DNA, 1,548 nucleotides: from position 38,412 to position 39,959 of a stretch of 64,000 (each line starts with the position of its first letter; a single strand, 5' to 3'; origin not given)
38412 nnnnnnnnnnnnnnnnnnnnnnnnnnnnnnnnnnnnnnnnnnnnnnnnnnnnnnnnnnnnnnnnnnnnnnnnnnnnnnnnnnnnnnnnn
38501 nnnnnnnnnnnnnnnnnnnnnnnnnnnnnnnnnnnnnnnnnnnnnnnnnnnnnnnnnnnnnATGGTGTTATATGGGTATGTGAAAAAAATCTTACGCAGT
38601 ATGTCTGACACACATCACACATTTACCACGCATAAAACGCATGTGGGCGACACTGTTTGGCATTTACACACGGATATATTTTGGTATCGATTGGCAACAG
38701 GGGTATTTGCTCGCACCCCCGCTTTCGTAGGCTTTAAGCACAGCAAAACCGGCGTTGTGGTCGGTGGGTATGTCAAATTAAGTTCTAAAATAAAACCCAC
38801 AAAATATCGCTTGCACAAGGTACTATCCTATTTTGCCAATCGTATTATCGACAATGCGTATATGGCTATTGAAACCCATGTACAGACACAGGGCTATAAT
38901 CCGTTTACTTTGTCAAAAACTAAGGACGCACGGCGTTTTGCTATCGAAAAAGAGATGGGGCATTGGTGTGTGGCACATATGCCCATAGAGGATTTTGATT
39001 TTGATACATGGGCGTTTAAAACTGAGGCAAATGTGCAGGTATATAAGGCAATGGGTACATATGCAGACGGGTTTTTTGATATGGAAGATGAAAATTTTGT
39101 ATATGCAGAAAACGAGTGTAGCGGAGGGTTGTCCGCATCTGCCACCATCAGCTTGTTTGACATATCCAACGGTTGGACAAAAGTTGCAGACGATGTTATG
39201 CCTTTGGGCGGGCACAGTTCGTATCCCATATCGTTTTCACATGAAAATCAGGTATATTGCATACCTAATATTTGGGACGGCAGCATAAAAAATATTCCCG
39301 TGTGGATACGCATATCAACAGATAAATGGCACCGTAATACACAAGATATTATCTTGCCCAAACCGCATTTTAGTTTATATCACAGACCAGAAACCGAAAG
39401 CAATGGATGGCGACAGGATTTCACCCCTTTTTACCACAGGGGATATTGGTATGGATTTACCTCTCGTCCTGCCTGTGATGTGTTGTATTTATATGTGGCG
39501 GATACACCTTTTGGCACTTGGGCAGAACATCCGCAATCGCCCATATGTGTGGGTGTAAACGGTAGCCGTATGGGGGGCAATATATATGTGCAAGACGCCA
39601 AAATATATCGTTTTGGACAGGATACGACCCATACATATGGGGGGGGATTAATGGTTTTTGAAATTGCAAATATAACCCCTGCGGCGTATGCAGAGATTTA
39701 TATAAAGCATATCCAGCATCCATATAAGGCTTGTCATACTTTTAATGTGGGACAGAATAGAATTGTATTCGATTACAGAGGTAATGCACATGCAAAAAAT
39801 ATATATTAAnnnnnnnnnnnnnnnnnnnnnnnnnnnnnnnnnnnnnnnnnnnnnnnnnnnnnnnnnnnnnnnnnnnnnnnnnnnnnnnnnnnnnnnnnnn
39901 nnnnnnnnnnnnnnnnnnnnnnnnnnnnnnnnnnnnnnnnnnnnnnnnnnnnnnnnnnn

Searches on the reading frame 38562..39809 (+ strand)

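Call 26: search_protein_families(library=pfam, proteins=[window:38562-39809:+], max_evalue=0.001)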
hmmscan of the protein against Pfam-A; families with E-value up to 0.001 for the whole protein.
window:38562-39809:+ (415 aa): 1 family
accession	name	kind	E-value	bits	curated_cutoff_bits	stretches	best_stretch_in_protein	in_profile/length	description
PF24793.1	GINT1_N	-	5.7e-15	55.6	27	1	216-395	110-280/304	Glucosamine inositolphosphorylceramide transferase 1, N-terminal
